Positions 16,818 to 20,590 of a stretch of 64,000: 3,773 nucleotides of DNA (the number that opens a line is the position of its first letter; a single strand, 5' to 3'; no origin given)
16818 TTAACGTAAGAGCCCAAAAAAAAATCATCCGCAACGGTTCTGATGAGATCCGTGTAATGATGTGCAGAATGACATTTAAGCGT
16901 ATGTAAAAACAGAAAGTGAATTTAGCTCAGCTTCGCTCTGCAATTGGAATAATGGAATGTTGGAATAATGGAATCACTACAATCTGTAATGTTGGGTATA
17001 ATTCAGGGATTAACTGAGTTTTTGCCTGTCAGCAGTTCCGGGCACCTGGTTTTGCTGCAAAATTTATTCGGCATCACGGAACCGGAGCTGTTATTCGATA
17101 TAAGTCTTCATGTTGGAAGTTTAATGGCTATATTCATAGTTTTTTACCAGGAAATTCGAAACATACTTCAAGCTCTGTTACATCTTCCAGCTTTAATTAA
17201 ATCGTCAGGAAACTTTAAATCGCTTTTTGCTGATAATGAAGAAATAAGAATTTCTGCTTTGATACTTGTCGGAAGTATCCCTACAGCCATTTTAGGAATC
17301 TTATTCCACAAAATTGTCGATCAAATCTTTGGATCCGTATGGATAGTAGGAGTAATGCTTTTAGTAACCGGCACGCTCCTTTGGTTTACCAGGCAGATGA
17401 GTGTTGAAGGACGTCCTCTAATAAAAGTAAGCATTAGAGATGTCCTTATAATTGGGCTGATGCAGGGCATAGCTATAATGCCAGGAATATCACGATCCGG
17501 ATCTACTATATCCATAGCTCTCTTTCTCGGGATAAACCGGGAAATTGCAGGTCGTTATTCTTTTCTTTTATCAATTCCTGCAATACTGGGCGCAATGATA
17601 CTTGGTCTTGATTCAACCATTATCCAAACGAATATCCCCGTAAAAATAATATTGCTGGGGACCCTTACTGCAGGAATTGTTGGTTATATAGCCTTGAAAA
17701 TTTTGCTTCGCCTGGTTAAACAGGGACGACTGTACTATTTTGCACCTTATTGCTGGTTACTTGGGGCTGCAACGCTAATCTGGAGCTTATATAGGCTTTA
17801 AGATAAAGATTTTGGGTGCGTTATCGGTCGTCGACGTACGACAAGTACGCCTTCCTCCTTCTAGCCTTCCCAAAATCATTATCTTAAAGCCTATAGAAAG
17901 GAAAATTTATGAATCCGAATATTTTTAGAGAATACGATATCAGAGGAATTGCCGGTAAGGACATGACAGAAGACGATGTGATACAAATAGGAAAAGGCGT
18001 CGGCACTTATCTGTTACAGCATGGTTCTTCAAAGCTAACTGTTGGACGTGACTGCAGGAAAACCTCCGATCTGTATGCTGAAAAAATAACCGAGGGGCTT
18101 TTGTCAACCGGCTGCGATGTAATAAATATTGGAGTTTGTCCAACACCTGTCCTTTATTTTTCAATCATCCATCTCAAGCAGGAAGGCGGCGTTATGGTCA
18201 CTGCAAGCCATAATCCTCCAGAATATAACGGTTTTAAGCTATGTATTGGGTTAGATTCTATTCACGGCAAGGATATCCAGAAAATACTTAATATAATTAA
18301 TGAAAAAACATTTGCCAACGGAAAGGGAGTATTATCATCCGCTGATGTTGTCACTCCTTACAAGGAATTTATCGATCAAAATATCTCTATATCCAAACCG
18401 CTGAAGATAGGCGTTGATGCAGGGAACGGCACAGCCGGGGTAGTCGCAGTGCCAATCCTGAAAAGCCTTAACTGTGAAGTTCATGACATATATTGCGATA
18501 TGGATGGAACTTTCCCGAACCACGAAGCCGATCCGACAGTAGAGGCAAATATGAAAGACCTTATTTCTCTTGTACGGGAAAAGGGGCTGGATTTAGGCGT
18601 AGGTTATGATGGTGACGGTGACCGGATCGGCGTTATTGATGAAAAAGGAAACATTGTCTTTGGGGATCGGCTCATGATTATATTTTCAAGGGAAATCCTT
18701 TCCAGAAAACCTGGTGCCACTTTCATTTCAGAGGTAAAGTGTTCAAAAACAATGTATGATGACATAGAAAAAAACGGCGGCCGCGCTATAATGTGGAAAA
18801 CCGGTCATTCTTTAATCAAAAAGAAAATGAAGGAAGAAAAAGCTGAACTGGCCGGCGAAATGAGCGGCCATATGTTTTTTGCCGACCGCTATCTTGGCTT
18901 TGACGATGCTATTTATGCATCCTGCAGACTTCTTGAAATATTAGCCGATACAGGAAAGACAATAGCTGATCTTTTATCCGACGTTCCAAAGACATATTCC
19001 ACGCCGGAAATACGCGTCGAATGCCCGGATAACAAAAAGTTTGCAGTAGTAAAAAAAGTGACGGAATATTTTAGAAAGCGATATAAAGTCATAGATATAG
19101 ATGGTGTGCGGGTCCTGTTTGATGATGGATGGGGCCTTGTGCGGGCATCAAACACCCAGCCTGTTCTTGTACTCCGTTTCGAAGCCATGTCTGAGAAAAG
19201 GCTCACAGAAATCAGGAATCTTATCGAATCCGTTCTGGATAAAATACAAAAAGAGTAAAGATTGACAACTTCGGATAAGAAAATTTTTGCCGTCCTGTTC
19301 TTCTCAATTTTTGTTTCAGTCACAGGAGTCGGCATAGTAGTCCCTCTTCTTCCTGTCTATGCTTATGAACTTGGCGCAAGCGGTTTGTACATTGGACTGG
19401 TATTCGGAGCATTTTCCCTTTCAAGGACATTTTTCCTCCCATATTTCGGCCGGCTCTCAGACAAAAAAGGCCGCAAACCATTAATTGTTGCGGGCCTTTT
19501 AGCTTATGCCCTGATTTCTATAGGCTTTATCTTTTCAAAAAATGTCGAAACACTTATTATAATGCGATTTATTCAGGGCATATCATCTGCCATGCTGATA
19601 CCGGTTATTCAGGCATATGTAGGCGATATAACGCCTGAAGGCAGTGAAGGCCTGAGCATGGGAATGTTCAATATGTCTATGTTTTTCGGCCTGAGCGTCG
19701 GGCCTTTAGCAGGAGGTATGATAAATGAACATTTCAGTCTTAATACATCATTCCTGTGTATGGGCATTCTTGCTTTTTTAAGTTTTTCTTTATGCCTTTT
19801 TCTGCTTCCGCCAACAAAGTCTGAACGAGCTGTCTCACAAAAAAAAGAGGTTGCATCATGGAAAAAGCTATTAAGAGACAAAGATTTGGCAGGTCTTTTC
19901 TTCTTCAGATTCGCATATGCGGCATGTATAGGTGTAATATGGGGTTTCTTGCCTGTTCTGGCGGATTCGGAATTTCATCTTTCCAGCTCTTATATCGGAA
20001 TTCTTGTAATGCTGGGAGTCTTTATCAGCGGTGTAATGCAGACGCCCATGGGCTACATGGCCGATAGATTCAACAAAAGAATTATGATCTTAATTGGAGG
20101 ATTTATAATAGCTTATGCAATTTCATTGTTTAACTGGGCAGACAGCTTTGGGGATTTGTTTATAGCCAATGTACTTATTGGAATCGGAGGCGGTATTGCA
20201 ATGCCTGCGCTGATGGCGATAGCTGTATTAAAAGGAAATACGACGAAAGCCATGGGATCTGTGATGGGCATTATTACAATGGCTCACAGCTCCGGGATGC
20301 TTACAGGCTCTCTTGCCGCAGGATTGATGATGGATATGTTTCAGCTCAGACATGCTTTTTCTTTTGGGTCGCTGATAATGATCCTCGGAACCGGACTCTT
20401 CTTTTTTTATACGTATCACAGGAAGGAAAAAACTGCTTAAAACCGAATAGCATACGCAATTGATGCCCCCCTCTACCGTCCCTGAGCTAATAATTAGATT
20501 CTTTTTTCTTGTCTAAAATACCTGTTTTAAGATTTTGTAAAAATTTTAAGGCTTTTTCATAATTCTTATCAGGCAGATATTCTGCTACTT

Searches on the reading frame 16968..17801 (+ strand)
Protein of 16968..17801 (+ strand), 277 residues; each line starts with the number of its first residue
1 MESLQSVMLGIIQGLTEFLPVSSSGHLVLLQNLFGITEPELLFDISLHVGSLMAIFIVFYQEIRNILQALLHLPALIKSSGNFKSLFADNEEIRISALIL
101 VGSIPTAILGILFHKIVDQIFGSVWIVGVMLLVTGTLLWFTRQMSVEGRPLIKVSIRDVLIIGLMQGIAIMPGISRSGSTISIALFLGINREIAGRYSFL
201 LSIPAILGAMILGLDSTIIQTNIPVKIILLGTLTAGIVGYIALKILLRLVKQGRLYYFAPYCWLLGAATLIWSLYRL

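Call 11: search_protein_families(library=pfam, proteins=[window:16968-17801:+], max_evalue=0.001)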
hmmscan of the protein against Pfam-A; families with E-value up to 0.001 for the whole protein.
window:16968-17801:+ (277 aa): 1 family
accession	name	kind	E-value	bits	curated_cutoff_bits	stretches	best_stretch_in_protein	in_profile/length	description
PF02673.24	BacA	-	3.3e-77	260.1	33.4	1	7-267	2-256/257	Bacitracin resistance protein BacA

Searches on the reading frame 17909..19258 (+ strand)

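Call 11: search_protein_families(library=pfam, proteins=[window:17909-19258:+], max_evalue=0.001)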
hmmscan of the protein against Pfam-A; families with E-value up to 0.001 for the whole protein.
window:17909-19258:+ (449 aa): 4 families
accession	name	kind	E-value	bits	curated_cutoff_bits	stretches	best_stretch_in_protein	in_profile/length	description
PF02878.22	PGM_PMM_I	-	1e-38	132.5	22.5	1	4-135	2-136/138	Phosphoglucomutase/phosphomannomutase, alpha/beta/alpha domain I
PF02880.22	PGM_PMM_III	-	2.5e-27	95.7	20.7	1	252-363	2-115/115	Phosphoglucomutase/phosphomannomutase, alpha/beta/alpha domain III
PF02879.22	PGM_PMM_II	-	4.9e-25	88.5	29.3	1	152-247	8-103/103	Phosphoglucomutase/phosphomannomutase, alpha/beta/alpha domain II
PF00408.26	PGM_PMM_IV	-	8.6e-17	61.4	23.1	1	367-437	1-63/68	Phosphoglucomutase/phosphomannomutase, C-terminal domain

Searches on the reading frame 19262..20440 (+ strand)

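Call 11: search_protein_families(library=pfam, proteins=[window:19262-20440:+], max_evalue=0.001)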
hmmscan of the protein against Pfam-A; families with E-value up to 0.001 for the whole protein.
window:19262-20440:+ (392 aa): 4 families
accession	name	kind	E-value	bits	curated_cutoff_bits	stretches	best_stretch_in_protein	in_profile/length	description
PF07690.21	MFS_1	-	7.6e-63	213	33.4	2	12-231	1-226/347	Major Facilitator Superfamily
PF12832.13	MFS_1_like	-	1.8e-19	70.5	25.2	2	7-165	212-372/373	MFS_1 like family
PF00083.30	Sugar_tr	-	3.8e-12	46.3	22.3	1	40-182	44-191/452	Sugar (and other) transporter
PF05977.19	MFS_3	-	2.4e-08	33.3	27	1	7-383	10-393/524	Transmembrane secretion effector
